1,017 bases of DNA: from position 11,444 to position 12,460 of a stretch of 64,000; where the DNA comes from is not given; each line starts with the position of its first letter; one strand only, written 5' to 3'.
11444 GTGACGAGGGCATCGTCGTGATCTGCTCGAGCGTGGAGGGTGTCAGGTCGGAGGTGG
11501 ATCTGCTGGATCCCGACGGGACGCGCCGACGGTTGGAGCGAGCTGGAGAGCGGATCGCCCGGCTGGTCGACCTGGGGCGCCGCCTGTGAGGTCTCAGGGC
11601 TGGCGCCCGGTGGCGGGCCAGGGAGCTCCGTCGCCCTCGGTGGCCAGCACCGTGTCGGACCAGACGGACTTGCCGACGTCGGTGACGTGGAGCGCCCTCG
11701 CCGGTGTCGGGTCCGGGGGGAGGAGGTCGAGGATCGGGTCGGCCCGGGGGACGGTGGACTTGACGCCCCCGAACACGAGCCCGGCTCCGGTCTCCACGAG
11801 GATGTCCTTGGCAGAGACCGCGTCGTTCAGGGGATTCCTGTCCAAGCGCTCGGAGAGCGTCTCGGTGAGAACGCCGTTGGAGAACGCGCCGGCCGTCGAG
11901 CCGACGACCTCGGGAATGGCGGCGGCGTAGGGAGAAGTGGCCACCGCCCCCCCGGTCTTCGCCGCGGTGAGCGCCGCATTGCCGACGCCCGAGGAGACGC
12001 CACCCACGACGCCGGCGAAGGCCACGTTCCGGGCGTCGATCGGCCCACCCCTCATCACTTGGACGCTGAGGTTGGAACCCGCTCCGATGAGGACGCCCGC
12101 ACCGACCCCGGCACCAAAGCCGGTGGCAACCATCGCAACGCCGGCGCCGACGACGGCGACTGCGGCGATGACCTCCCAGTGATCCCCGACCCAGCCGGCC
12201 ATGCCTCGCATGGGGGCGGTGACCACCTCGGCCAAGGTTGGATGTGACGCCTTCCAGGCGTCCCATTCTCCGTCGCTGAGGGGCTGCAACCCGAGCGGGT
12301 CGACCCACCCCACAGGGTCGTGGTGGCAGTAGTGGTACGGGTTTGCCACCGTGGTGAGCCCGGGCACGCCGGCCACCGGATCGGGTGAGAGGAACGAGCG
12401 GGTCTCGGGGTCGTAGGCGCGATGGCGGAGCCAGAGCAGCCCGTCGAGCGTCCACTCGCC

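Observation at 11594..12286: RHS C-terminal 230-aa glycine-zipper domain with no space for a cognate immunity gene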

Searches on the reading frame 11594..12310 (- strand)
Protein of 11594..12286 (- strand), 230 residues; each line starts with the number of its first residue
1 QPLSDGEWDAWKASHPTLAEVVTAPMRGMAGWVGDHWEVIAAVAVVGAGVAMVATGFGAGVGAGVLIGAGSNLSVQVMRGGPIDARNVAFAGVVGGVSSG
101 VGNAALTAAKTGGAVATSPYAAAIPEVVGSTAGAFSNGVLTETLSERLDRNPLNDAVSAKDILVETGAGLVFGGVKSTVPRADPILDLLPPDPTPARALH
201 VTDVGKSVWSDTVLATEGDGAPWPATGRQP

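Call 5: search_protein_families(library=pfam, proteins=[window:11594-12286:-], max_evalue=0.01)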
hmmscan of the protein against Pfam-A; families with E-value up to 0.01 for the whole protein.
window:11594-12286:- (230 aa): 0 families

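Call 6: search_protein_families(library=ncbifam, proteins=[window:11594-12286:-], max_evalue=0.01)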
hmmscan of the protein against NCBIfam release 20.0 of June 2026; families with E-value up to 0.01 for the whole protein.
window:11594-12286:- (230 aa): 0 families

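Call 8: find_homologous_proteins(query=window:11597-12286:-, max_evalue=0.01)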
Query seq(230 aa) (230 aa): 1 proteins with E <= 0.01 among 8000 candidates.
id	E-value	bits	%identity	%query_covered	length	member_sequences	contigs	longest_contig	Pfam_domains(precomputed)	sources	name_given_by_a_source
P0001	3.5e-78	281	69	91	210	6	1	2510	-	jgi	jgi:hypothetical protein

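Call 10: find_encoding_contigs(protein=P0001, flank=10000)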
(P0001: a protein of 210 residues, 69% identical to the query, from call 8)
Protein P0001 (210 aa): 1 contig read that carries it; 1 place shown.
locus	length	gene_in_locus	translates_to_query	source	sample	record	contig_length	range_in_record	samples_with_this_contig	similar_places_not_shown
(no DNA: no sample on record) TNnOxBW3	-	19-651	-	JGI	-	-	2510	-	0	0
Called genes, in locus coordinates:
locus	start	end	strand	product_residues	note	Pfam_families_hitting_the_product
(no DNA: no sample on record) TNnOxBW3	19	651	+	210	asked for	-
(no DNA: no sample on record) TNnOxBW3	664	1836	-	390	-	PF02595:Gly_kinase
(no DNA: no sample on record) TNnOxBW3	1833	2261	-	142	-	PF00856:SET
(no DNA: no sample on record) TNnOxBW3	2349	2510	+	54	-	?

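Call 13: search_solved_structures(query=A1, max_evalue=10)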
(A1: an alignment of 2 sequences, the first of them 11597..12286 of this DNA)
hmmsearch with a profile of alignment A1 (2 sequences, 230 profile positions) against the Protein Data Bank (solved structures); distinct sequences matched with E-value up to 10: 11.
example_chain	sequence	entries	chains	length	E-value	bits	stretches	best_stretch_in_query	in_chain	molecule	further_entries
4keg_A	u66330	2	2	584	0.0041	19.7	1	101-196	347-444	Maltose-binding periplasmic/Palate lung and nasal epithelium clone fusion protein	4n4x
5i7k_A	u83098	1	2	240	0.047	16.2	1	128-196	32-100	BPI fold-containing family A member 1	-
4zoh_C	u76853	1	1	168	0.061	15.8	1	192-223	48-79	Putative oxidoreductase iron-sulfur subunit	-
5i7l_A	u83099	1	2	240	0.28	13.7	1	127-196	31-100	BPI fold-containing family A member 1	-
5i7j_A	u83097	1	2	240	0.28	13.6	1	128-196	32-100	BPI fold-containing family A member 1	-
4kgh_B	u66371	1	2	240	0.31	13.5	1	128-196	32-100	BPI fold-containing family A member 1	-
6baq_A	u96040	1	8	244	0.34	13.4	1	128-196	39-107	BPI fold-containing family A member 1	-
4kgo_B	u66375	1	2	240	0.74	12.3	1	128-196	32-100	BPI fold-containing family A member 1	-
3wxx_B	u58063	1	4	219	0.95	11.9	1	36-119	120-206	AopB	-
3o3v_A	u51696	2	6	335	1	11.8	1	113-174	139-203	beta-lactamase | ClbP peptidase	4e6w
4e6x_A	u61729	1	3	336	1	11.8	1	113-174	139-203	ClbP peptidase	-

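Call 14: search_protein_families(library=pfam, proteins=[window:11597-12286:-, P0001], max_evalue=10)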
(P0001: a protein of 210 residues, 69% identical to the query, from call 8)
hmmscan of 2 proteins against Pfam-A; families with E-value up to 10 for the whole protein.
window:11597-12286:- (230 aa): 1 family
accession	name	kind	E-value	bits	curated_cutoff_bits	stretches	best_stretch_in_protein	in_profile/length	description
PF24202.1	DUF7427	-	0.065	13.8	27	1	7-46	32-72/79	Family of unknown function (DUF7427)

P0001 (210 aa): 1 family
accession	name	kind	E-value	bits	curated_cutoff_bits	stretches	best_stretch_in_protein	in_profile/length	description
PF23850.1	DUF7213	-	0.075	13.7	27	0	10-28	16-35/76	Family of unknown function (DUF7213)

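Call 20: find_related_loci(query=A1, collection=genome_contigs, flank=10000)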
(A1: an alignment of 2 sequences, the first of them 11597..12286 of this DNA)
Query A1 (230 aa) in genome_contigs; peptide patterns used: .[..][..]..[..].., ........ (x = any residue, [..] = any of these).
99 stretches matched a pattern, but none encodes a relative of the query by tblastn (E <= 1e-3).

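Call 21: find_related_loci(query=A1, collection=metagenome_contigs, flank=10000)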
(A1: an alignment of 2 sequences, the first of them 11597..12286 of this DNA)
Query A1 (230 aa) in metagenome_contigs; peptide patterns used: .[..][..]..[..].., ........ (x = any residue, [..] = any of these).
133 stretches matched a pattern; 1 encode a relative of the query (tblastn E <= 1e-3); 1 distinct loci.
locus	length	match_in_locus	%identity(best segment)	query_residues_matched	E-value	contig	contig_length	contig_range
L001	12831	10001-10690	70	1-230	2e-83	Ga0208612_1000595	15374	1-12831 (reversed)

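Call 22: search_protein_representatives(alignment_id=A1)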
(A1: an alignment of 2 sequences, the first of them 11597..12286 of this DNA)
Query: 2 sequences, 230 profile positions. Proteins with E-value up to 0.001 (for the whole library): 34; up to 1e-10: 3; up to 1e-30: 3. The best 34 are listed.
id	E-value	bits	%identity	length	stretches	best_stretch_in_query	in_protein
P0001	6.6e-123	424.7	-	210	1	21-230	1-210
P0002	8.6e-54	198.6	-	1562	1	2-186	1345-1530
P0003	3.1e-40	154.2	-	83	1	148-230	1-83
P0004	2.4e-10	56.4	-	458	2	9-113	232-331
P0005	2.8e-10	56.2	-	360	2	9-117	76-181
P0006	3.7e-09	52.6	-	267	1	20-121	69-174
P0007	1.3e-08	50.8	-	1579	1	2-139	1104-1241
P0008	1.8e-08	50.3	-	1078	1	25-128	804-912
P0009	5.4e-08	48.8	-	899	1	9-112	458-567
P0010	1.5e-07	47.3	-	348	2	11-119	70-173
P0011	1.6e-06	43.9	-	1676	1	30-140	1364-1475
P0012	2.1e-06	43.6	-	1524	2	28-104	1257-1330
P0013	2.2e-06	43.5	-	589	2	10-122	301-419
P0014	2.5e-06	43.3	-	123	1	10-77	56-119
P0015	3.2e-06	42.9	-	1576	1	27-184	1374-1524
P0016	8.2e-06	41.6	-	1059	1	21-118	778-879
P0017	1.0e-05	41.3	-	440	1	20-174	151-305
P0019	2.6e-05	39.9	-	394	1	26-143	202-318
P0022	1.1e-04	37.9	-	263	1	34-132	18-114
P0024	1.5e-04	37.5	-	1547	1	2-116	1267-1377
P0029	5.4e-04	35.7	-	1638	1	10-116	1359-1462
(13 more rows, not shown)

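Call 25: search_protein_families(library=pfam, proteins=[P0005, P0007, P0008, P0009, P0010, P0011, P0013, P0015, P0016, P0017], max_evalue=0.1)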
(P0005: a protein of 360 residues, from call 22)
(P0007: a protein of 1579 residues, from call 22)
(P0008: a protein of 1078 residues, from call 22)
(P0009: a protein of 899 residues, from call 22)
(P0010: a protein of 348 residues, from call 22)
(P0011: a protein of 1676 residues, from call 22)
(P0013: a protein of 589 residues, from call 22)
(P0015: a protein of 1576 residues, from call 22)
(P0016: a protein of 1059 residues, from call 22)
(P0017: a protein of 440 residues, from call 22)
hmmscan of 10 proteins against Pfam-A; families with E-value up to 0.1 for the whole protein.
P0005 (360 aa): 0 families

P0007 (1579 aa): 6 families
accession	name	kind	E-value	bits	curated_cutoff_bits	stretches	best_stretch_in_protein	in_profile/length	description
PF05593.20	RHS_repeat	-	3.4e-105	343.2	22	20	551-588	1-38/38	RHS Repeat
PF07591.16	PT-HINT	-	9.8e-11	42.5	27.7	1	1301-1382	5-88/137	Pretoxin HINT domain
PF25023.1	TEN_YD-shell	-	2.4e-06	26.3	50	0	403-439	107-144/909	Teneurin YD-shell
PF05203.21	Hom_end_hint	-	3.1e-05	24.5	32.1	1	1292-1321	2-31/228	Hom_end-associated Hint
PF14890.11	Intein_splicing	-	3.8e-05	24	35.8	1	1298-1456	1-96/155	Intein splicing domain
PF14623.11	Vint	-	0.092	13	27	0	1292-1372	3-73/166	Hint-domain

P0008 (1078 aa): 6 families
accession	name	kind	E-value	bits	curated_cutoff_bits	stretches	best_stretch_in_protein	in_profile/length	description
PF05593.20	RHS_repeat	-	1.2e-60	201.2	22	9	326-361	2-37/38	RHS Repeat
PF13360.13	PQQ_2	-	8.6e-05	22.7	27.6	1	517-707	3-142/233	Outer membrane protein assembly factor BamB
PF25023.1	TEN_YD-shell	-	0.00035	19.2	50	0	591-642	699-752/909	Teneurin YD-shell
PF23389.1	Beta-prop_WDR19_1st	-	0.025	14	27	0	388-446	5-62/325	WDR19 first beta-propeller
PF12894.13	ANAPC4_WD40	-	0.052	14.2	22.9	0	271-304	34-67/91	Anaphase-promoting complex subunit 4 WD40 domain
PF25174.1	Beta-prop_THOC3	-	0.097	12.1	305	0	267-347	120-201/272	THOC3 beta-propeller domain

P0009 (899 aa): 8 families
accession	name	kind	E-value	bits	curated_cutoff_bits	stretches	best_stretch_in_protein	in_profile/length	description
PF05593.20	RHS_repeat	-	3.8e-25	88.2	22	4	68-103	2-36/38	RHS Repeat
PF07591.16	PT-HINT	-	4e-10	40.5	27.7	1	649-777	5-136/137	Pretoxin HINT domain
PF14890.11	Intein_splicing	-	9.8e-06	25.9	35.8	1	646-729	1-92/155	Intein splicing domain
PF05203.21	Hom_end_hint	-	1.5e-05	25.5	32.1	1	639-669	1-31/228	Hom_end-associated Hint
PF01079.26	Hint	-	2.2e-05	24.6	29.7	1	637-708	11-84/213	Hint module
PF14623.11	Vint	-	0.00013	22.3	27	1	638-728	1-80/166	Hint-domain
PF15283.12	DUF4595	-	0.028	14.8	34.2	0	250-298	78-126/202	Domain of unknown function (DUF4595) with porin-like fold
PF02638.21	GHL10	-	0.099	12.2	27.9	0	799-828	64-93/311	Glycosyl hydrolase-like 10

P0010 (348 aa): 1 family
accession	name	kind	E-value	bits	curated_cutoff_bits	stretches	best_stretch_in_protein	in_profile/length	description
PF15644.12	Gln_amidase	-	5e-17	63.5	24.1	1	240-331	2-113/114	Papain fold toxin 1, glutamine deamidase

P0011 (1676 aa): 5 families
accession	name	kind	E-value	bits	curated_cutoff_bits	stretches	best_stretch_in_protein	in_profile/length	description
PF05593.20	RHS_repeat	-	2.8e-118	384.9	22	22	829-865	1-37/38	RHS Repeat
PF20148.4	DUF6531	-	4.1e-14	53.1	24.1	1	131-204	2-74/74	Domain of unknown function (DUF6531)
PF25023.1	TEN_YD-shell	-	3.4e-10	39.1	50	1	537-636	47-146/909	Teneurin YD-shell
PF25174.1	Beta-prop_THOC3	-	0.046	13.2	305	0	738-798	130-190/272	THOC3 beta-propeller domain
PF07536.20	HWE_HK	-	0.049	14.8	22.8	0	13-53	22-61/83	HWE histidine kinase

P0013 (589 aa): 1 family
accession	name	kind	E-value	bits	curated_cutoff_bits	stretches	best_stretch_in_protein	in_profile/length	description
PF05593.20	RHS_repeat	-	1.8e-26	92.4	22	5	104-140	1-37/38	RHS Repeat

P0015 (1576 aa): 3 families
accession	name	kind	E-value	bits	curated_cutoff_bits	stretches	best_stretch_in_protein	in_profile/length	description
PF05593.20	RHS_repeat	-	1e-103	338.5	22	22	726-761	2-37/38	RHS Repeat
PF20148.4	DUF6531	-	5.2e-15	56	24.1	1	134-206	2-72/74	Domain of unknown function (DUF6531)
PF25023.1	TEN_YD-shell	-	0.0033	16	50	0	575-676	42-144/909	Teneurin YD-shell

P0016 (1059 aa): 6 families
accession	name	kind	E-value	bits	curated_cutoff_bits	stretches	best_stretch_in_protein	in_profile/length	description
PF05593.20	RHS_repeat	-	4.4e-86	282.3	22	16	286-322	1-37/38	RHS Repeat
PF25023.1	TEN_YD-shell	-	1.8e-06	26.7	50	0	536-598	672-735/909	Teneurin YD-shell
PF20132.4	DUF6522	-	0.0064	16.6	25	1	557-601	36-79/88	Family of unknown function (DUF6522)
PF19653.4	DUF6156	-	0.012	16.2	27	0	220-251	61-94/96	Family of unknown function (DUF6156)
PF06788.19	UPF0257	-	0.012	15.7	25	0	406-443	119-158/236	Uncharacterised protein family (UPF0257)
PF02368.24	Big_2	-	0.019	15.4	22.8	0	21-53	22-55/79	Bacterial Ig-like domain (group 2)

P0017 (440 aa): 0 families

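Call 29: find_encoding_contigs(protein=P0002, flank=10000)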
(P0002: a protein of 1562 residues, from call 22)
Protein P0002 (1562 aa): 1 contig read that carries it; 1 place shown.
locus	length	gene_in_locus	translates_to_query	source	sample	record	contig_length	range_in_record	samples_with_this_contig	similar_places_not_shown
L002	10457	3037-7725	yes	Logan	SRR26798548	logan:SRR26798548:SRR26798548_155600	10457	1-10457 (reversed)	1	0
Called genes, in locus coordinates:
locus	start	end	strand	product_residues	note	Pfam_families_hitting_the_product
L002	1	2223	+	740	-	?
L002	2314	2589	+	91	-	-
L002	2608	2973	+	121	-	-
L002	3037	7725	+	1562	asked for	PF20148:DUF6531, PF05593:RHS_repeat, PF25023:TEN_YD-shell, PF05593:RHS_repeat, PF25023:TEN_YD-shell (weak), PF05593:RHS_repeat (weak)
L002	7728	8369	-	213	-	PF01569:PAP2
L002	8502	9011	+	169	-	-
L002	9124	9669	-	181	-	PF14333:DUF4389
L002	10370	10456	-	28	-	?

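Call 30: find_encoding_contigs(protein=P0015, flank=8000)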
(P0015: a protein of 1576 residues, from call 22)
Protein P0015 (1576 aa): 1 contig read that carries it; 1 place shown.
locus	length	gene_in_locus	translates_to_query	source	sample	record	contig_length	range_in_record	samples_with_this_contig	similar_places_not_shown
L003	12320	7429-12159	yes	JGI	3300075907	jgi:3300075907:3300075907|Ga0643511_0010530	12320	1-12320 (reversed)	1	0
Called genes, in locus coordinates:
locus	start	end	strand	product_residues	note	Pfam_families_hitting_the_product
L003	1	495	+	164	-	?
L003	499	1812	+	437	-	-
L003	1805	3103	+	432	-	PF00437:T2SSE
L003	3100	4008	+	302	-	-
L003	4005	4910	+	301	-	PF00482:T2SSF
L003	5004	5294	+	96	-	-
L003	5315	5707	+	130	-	-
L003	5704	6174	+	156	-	-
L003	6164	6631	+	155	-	-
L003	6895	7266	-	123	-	-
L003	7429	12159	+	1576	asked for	PF20148:DUF6531, PF25023:TEN_YD-shell (faint), PF05593:RHS_repeat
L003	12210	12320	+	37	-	?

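Call 33: find_encoding_contigs(protein=P0011, flank=6000, max_places=3)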
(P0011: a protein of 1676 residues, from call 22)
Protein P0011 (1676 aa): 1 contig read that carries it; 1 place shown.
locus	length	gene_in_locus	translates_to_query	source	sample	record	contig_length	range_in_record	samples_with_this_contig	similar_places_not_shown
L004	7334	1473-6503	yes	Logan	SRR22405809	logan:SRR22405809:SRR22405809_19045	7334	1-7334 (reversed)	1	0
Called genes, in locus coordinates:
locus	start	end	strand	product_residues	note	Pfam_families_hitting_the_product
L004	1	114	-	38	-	?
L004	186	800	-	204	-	PF09335:VTT_dom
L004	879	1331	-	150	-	-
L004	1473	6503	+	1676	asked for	PF20148:DUF6531, PF25023:TEN_YD-shell, PF05593:RHS_repeat, PF25023:TEN_YD-shell (weak), PF05593:RHS_repeat, PF25023:TEN_YD-shell (weak), PF05593:RHS_repeat (weak)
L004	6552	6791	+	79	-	-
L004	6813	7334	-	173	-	?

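Call 34: find_encoding_contigs(protein=P0029, flank=6000, max_places=3)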
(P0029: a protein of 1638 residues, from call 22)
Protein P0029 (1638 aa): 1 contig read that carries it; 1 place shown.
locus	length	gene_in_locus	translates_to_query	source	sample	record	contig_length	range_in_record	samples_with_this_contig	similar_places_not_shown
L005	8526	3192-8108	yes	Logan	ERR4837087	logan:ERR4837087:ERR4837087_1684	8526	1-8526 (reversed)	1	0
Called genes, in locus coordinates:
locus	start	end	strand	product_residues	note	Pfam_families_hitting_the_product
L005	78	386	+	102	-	-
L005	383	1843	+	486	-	-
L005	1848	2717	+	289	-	-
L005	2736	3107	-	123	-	-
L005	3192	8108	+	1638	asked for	PF20148:DUF6531, PF25023:TEN_YD-shell, PF05593:RHS_repeat, PF25023:TEN_YD-shell (weak), PF05593:RHS_repeat (weak), PF25023:TEN_YD-shell, PF05593:RHS_repeat, PF24691:TreTu_C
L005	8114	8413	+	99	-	PF24689:TriTu (weak)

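Call 35: find_encoding_contigs(protein=P0024, flank=6000, max_places=3)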
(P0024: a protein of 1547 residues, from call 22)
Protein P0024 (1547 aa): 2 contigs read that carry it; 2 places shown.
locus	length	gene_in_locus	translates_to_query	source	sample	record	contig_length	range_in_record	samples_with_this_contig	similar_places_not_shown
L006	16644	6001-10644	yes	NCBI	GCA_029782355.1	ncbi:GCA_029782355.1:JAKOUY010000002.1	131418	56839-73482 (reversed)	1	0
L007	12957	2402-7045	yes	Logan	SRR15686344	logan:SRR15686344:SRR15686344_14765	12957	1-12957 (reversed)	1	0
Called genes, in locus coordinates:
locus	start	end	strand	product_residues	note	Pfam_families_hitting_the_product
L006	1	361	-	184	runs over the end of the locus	PF02600:DsbB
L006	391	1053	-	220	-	PF01794:Ferric_reduct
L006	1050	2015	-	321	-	PF02424:ApbE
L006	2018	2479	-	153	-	-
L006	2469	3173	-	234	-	-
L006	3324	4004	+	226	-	PF00072:Response_reg, PF00486:Trans_reg_C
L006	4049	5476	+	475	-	PF00672:HAMP, PF00512:HisKA, PF02518:HATPase_c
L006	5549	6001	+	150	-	-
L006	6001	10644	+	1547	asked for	PF20148:DUF6531, PF05593:RHS_repeat (weak), PF25023:TEN_YD-shell (weak), PF05593:RHS_repeat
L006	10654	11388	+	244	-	-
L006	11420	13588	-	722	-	PF01522:Polysacc_deac_1, PF13506:Glyco_transf_21, PF03142:Chitin_synth_2 (faint), PF00535:Glycos_transf_2, PF10111:Glyco_tranf_2_2 (weak), PF13641:Glyco_tranf_2_3, PF01644:Chitin_synth_1 (faint), PF13632:Glyco_trans_2_3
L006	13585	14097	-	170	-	-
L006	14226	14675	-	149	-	PF01638:HxlR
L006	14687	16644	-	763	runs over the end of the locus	PF04879:Molybdop_Fe4S4, PF00384:Molybdopterin, PF01568:Molydop_binding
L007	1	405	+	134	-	?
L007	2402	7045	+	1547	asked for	PF20148:DUF6531, PF05593:RHS_repeat (weak), PF25023:TEN_YD-shell (weak), PF05593:RHS_repeat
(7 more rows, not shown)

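Call 38: find_homologous_proteins(query=A2, max_evalue=0.00001)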
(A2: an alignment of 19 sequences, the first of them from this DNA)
Query A2 (19 sequences) (195 aa, profile of the alignment): 20 proteins with E <= 0.00001 among 8000 candidates.
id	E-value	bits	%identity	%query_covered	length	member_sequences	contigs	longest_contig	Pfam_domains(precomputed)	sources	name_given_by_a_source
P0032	1.5e-42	163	31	56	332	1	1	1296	-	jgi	jgi:RHS repeat-associated protein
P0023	9.2e-40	154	38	62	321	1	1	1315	-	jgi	jgi:hypothetical protein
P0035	3.0e-39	153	33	31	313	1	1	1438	-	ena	-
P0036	9.8e-38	148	38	41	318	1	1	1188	-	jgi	jgi:hypothetical protein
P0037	3.6e-35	139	42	29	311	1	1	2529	-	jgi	jgi:hypothetical protein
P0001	1.2e-34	138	74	86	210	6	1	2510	-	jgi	jgi:hypothetical protein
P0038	8.5e-33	132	37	40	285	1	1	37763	-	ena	-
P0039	3.7e-28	117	-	-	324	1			-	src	-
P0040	1.4e-27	115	49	19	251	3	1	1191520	-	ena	-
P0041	1.4e-26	111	34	48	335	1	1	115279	-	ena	-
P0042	5.5e-24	103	54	21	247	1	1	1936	PF14436.12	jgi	jgi:hypothetical protein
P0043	1.4e-23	102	38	32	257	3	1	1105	PF14436.12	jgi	jgi:hypothetical protein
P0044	1.4e-22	98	53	16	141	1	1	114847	-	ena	-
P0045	7.1e-21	93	39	18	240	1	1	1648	PF14436.12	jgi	jgi:hypothetical protein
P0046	1.6e-19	88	41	11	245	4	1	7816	-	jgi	jgi:hypothetical protein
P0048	3.0e-11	61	38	27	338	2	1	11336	PF14411.13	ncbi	-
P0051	7.0e-6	44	-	-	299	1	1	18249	PF14029.12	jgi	jgi:hypothetical protein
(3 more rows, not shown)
